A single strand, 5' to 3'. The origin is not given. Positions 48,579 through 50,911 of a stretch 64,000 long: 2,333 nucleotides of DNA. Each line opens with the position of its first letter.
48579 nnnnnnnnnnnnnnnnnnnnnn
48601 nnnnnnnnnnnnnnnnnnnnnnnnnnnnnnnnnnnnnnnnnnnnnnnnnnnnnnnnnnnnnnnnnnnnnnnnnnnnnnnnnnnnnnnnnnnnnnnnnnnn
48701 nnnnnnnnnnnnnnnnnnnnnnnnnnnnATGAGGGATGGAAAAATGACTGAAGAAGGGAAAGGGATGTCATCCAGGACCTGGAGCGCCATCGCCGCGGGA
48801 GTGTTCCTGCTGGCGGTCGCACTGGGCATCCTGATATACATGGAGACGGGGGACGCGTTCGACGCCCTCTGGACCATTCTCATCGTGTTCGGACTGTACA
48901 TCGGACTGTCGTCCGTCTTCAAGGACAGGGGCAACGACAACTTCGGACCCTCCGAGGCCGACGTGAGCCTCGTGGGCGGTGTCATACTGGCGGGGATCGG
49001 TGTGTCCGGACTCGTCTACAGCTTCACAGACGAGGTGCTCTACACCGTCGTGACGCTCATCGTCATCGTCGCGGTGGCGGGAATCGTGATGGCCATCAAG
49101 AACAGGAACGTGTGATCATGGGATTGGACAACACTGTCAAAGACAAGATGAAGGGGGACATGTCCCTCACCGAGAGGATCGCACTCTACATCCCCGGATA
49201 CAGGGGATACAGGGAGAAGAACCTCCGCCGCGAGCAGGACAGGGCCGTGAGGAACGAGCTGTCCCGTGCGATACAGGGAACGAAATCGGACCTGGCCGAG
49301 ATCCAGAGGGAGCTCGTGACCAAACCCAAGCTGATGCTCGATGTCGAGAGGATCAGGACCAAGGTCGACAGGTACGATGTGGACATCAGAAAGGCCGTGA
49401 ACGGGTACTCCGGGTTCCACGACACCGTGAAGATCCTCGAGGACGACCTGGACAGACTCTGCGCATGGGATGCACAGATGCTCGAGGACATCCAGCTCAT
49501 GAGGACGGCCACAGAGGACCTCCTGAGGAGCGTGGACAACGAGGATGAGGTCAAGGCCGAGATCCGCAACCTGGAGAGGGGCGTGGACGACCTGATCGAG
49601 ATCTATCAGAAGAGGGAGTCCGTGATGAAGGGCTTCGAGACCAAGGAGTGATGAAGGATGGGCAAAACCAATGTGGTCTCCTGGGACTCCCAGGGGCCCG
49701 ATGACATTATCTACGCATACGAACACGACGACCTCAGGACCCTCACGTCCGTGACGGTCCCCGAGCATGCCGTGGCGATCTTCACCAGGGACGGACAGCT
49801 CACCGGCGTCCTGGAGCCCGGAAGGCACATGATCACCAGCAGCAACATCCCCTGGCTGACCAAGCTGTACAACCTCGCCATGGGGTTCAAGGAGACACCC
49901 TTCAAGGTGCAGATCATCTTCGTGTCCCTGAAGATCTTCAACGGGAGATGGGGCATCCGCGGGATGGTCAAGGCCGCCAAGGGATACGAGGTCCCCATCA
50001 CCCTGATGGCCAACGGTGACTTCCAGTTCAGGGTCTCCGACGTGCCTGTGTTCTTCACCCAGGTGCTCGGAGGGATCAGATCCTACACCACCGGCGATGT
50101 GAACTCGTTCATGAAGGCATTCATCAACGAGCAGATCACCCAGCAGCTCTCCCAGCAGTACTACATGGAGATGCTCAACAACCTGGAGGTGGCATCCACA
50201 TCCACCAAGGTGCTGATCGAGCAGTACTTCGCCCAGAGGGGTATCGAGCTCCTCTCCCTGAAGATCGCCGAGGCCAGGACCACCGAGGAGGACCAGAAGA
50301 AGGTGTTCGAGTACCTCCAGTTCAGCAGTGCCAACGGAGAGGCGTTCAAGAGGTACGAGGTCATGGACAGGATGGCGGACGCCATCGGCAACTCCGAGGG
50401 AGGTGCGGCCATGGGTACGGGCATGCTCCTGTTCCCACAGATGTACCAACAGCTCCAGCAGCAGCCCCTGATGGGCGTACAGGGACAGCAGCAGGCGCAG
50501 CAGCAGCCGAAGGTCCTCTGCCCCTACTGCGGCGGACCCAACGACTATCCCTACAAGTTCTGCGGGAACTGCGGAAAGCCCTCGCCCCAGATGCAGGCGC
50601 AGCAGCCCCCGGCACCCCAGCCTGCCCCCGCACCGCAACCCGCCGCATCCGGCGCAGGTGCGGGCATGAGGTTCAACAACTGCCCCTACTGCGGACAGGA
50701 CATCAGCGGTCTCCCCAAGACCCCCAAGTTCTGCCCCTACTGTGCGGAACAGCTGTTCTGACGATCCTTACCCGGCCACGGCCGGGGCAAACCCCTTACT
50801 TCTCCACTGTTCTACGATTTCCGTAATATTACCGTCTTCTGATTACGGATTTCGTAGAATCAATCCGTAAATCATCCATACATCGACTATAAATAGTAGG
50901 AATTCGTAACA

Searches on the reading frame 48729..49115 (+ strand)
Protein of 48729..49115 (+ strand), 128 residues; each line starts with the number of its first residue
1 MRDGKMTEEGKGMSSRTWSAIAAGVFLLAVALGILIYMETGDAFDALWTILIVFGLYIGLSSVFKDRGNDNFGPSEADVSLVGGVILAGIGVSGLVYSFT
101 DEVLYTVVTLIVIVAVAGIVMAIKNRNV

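Call 44: search_protein_families(library=pfam, proteins=[window:48729-49115:+], max_evalue=0.01)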
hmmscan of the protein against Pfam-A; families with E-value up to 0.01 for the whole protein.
window:48729-49115:+ (128 aa): 2 families
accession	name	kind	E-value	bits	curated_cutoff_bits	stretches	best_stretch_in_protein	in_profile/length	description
PF14351.11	DUF4401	-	0.0082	16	30.4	1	13-123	30-128/307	Domain of unknown function (DUF4401)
PF22570.1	LiaF-TM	-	0.0086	17.3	27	0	21-126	7-95/98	LiaF transmembrane domain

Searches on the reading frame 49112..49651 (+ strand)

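Call 44: search_protein_families(library=pfam, proteins=[window:49112-49651:+], max_evalue=0.01)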
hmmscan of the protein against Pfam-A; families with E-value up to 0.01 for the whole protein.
window:49112-49651:+ (179 aa): 2 families
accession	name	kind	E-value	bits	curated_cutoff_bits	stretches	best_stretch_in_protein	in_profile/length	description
PF20651.3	EXOC6_Sec15_N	-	0.004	17.6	27.2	0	48-93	39-84/170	Exocyst complex component EXOC6/Sec15, N-terminal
PF13949.11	ALIX_LYPXL_bnd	-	0.0046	16.7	30.8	1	80-178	76-166/295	ALIX V-shaped domain binding to HIV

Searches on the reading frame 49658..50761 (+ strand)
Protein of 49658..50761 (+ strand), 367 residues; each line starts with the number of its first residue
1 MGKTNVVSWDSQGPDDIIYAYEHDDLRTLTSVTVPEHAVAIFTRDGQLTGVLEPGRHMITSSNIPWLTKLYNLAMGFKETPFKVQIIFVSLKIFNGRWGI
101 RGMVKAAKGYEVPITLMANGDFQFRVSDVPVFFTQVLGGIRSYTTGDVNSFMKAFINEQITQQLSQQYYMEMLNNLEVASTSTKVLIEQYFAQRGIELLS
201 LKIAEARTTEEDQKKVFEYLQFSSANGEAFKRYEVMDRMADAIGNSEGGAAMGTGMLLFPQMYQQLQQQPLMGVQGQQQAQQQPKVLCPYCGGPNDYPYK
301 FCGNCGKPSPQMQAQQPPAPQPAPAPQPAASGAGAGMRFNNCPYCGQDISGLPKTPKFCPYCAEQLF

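Call 62: search_protein_families(library=pfam, proteins=[window:49658-50761:+])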
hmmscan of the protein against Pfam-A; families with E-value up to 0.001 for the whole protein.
window:49658-50761:+ (367 aa): 5 families
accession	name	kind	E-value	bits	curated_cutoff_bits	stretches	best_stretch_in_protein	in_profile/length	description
PF13421.11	Band_7_1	-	7.8e-23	81.6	24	1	26-217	11-204/211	SPFH domain-Band 7 family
PF01145.31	Band_7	-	1.2e-09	39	23.6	1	33-211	2-150/176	SPFH domain / Band 7 family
PF24463.1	DUF7577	-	1.8e-05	24.7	28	1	286-307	3-24/27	Domain of unknown function (DUF7577)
PF12773.13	DZR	-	2.7e-05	24.7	27.3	1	288-362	1-44/45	Double zinc ribbon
PF24460.1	DUF7575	-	0.00027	20.6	28.5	0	341-366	5-27/28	Domain of unknown function (DUF7575)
